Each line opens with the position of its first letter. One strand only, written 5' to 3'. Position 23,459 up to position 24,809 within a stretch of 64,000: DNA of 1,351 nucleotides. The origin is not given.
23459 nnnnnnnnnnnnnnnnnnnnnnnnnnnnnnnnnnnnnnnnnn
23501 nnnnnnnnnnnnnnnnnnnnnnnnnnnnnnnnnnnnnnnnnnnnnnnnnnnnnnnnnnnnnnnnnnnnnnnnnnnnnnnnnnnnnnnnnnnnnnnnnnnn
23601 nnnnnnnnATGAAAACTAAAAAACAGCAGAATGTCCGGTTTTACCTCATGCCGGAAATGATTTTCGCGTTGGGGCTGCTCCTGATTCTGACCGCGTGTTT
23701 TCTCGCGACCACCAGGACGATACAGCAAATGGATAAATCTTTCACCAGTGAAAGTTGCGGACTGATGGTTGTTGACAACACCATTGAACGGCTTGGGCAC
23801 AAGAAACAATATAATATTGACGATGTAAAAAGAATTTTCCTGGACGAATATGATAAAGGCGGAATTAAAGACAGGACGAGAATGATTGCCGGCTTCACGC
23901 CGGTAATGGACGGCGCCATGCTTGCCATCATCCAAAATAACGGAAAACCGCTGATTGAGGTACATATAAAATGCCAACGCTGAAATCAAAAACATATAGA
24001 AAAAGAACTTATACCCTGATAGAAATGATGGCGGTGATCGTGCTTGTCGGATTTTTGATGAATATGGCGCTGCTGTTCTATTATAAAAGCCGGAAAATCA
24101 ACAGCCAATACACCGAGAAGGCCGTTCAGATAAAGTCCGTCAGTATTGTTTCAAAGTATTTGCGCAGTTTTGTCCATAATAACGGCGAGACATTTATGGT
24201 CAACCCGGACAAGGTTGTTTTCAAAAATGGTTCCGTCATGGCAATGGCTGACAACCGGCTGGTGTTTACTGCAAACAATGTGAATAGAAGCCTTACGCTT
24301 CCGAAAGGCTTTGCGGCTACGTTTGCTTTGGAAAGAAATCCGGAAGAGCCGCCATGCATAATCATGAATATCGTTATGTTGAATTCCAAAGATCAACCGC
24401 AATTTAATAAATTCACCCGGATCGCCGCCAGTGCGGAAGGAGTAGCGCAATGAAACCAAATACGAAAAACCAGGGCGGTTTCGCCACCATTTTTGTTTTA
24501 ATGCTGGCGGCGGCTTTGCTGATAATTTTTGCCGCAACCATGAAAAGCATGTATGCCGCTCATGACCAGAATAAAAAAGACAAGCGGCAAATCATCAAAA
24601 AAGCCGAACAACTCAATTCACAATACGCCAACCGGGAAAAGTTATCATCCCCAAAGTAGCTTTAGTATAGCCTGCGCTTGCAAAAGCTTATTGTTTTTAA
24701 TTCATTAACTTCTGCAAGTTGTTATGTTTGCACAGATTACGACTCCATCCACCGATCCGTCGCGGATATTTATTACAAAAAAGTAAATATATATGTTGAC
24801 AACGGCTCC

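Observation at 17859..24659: Orphan type-IV-filament/T2SS-like operon led by an 821-aa multi-TM protein, with two platform paralogs and no secretin, peptidase or major pilin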

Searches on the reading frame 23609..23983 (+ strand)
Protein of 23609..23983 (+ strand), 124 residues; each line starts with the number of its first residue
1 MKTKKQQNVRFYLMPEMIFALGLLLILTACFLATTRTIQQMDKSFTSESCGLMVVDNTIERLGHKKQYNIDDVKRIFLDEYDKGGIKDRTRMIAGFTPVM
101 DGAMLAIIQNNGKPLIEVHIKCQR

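Call 4: search_protein_families(library=pfam, proteins=[window:23609-23983:+], max_evalue=0.1)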
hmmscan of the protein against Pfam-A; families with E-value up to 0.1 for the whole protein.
window:23609-23983:+ (124 aa): 0 families

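Call 9: search_protein_families(library=ncbifam, proteins=[window:23609-23983:+], max_evalue=0.01)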
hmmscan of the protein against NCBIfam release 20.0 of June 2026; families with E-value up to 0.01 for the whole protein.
window:23609-23983:+ (124 aa): 1 family
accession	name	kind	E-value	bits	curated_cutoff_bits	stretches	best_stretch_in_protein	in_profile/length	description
NF041013.1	T4P_ComGE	equivalog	0.00016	21.7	49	1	8-74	2-68/83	competence type IV pilus minor pilin ComGE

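Call 98: search_solved_structures(query=A3, max_evalue=1)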
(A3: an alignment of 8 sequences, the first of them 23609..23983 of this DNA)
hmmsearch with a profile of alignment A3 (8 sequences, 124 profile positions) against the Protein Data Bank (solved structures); distinct sequences matched with E-value up to 1: 4.
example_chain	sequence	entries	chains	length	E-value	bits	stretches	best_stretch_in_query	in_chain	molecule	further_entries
8v6q_A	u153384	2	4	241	0.3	13.9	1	35-87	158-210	Thoeris protein ThsA Macro domain-containing protein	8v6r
6cfy_A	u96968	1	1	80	0.41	13.4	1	57-95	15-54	UPF0335 protein ASE63_04290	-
6cfx_A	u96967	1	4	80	0.69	12.7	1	57-80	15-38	UPF0335 protein ASE63_04290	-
4eht_A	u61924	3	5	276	0.8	12.5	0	57-106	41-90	Activator of 2-hydroxyisocaproyl-CoA dehydratase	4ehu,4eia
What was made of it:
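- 23609..23983 (+): s1, a 124-aa bitopic protein with a pilin-like N-terminus ([YFM]-x-[MV]-x-E, invariant Glu, no Gly at -1). There is a weak ComGE hit at 1.6e-4 (call 9) and no PDB sequence hit (call 98).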

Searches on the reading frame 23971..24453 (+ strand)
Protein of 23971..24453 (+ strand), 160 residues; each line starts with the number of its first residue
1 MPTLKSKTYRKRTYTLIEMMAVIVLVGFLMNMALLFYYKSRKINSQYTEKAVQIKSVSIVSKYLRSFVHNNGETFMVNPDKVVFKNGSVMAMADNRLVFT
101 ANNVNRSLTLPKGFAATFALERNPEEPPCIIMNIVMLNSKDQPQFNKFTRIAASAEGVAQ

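Call 4: search_protein_families(library=pfam, proteins=[window:23971-24453:+], max_evalue=0.1)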
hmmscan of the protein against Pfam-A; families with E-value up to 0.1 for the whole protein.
window:23971-24453:+ (160 aa): 1 family
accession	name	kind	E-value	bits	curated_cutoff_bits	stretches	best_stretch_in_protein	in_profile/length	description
PF07963.17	N_methyl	-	0.0018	18.2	21.2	1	14-30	7-23/27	Prokaryotic N-terminal methylation motif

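Call 9: search_protein_families(library=ncbifam, proteins=[window:23971-24453:+], max_evalue=0.01)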
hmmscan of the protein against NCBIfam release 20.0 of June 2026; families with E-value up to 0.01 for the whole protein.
window:23971-24453:+ (160 aa): 5 families
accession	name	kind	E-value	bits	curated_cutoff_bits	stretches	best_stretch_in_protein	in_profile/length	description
TIGR01708.2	typeII_sec_gspH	equivalog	0.00019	21.4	80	1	13-42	3-35/169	type II secretion system minor pseudopilin GspH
TIGR01710.1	typeII_sec_gspG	equivalog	0.0014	18.6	88.85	1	13-58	2-46/134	type II secretion system major pseudopilin GspG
TIGR02532.1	IV_pilin_GFxxxE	domain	0.0016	18.2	16.3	1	15-34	5-24/24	prepilin-type N-terminal cleavage/methylation domain-containing protein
NF041775.1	typeIV_PilA_Myxo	equivalog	0.0031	17.5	400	1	10-60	9-58/214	type IV pilin protein PilA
NF007800.0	PRK10506.1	equivalog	0.0075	16.1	158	1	8-81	5-76/163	prepilin peptidase-dependent protein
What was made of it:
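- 23971..24453 (+): s2, a 160-aa prepilin-type protein ([YF][TS]L[IL]E, with a variable -1 residue). TIGR02532 18.2 bits against 16.3 (call 9).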

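Call 97: search_solved_structures(query=A2, max_evalue=1)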
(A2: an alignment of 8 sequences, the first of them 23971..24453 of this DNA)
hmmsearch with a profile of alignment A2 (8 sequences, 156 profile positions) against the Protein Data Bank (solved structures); distinct sequences matched with E-value up to 1: 24.
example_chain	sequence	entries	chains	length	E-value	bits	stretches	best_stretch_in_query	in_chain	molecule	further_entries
9egp_A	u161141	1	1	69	9.1e-05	25.6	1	2-37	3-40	Geopilin domain 1 protein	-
9laa_A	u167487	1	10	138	0.00019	24.6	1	1-33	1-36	Type IV pilin protein PilA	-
8qqj_J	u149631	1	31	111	0.00026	24.1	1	10-72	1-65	Type IV narrow pilus major component PilA5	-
6xxe_A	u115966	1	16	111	0.00027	24.1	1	10-72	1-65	Uncharacterized protein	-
8p3b_A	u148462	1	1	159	0.00055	23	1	10-57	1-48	Fimbrial protein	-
7tgg_A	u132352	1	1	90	0.00056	23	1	2-32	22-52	Geopilin domain 1 protein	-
5kua_A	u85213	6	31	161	0.00058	23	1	10-57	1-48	pilin | Neisseria meningitidis PilE variant SB-GATDH | Neisseria meningitidis PilE, SB-DATDH variant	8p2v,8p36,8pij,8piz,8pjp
2hi2_A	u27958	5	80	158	0.00069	22.7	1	10-48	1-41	Fimbrial protein | PilA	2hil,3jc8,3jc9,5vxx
1ay2_A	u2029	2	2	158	0.00073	22.7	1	10-48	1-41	TYPE 4 PILIN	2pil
8tj2_C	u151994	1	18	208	0.0043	20.2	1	10-45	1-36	Type IV major pilin protein PilA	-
8tob_GA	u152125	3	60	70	0.0075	19.4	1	11-47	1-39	Fimbrial protein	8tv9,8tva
8tum_e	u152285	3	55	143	0.011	18.9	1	10-36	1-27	Type IV major pilin protein PilA | Pilin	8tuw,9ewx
1oqw_A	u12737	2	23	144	0.012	18.7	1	10-35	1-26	Fimbrial protein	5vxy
2m7g_A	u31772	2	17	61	0.012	18.6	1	10-37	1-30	Geopilin domain 1 protein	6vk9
3sok_A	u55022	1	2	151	0.018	18.1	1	10-33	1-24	Fimbrial protein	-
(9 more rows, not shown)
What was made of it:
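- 23971..24453 (+): The profile hits type IV pilins in the PDB (9e-5 to 7e-4), with [YF] aligned to mature residue 1 (call 97).
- Checked: The s2 protein passes the NCBIfam prepilin N-terminal domain cut-off (TIGR02532, 18.2 bits against 16.3, call 9), and its profile hits type IV pilins in the PDB (call 97).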

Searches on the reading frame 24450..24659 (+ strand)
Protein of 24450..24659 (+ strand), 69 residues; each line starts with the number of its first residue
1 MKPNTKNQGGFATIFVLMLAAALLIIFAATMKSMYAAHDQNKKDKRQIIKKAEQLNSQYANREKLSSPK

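Call 4: search_protein_families(library=pfam, proteins=[window:24450-24659:+], max_evalue=0.1)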
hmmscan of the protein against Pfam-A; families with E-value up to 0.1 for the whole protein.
window:24450-24659:+ (69 aa): 7 families
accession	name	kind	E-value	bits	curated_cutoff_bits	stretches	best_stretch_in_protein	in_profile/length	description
PF08079.17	Ribosomal_L30_N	-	0.0046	17.7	31.6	1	28-64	17-53/72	Ribosomal L30 N-terminal domain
PF17561.7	TssO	-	0.013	16.1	29.2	1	14-66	12-65/148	Type VI secretion system, TssO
PF01956.21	EMC3_TMCO1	-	0.018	15.3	27.1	1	13-61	14-66/169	Integral membrane protein EMC3/TMCO1-like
PF24072.1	T7_gp14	-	0.051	13.9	27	1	19-62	7-52/187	T7 virus internal virion protein gp14 family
PF09919.14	DUF2149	-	0.079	13.8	27.1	0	16-61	11-65/92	Uncharacterized conserved protein (DUF2149)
PF22251.1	PFF1_TM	-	0.083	12.8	32.3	1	5-66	92-156/300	Vacuolar membrane protease, transmembrane domain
PF13800.11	Sigma_reg_N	-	0.084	13.6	26.3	0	13-54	14-55/91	Sigma factor regulator N-terminal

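Call 9: search_protein_families(library=ncbifam, proteins=[window:24450-24659:+], max_evalue=0.01)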
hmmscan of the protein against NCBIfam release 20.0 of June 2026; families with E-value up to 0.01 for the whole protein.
window:24450-24659:+ (69 aa): 0 families

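Call 99: search_solved_structures(query=A4, max_evalue=1)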
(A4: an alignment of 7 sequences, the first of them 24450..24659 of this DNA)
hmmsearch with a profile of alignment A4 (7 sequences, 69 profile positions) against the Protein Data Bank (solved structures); distinct sequences matched with E-value up to 1: 7.
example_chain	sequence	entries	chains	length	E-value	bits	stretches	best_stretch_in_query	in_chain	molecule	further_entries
9egp_A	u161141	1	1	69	0.049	16.8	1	1-41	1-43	Geopilin domain 1 protein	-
6yqy_A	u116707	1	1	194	0.11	15.6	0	44-62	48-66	de novo designed TIM barrel sTIM11noCys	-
5bvl_A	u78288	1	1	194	0.4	13.9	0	44-62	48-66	designed TIM barrel sTIM11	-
7a8s_A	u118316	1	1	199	0.44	13.7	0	44-62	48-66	sTIM11_h3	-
7tgg_A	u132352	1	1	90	0.84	12.8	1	1-37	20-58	Geopilin domain 1 protein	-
1j3d_A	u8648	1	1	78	0.9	12.7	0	36-61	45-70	High mobility group protein 2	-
1j3c_A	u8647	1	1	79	0.9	12.7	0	36-61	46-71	High mobility group protein 2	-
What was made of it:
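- s1 and s3 have only weak or no sequence similarity to known pilins (calls 98, 99).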
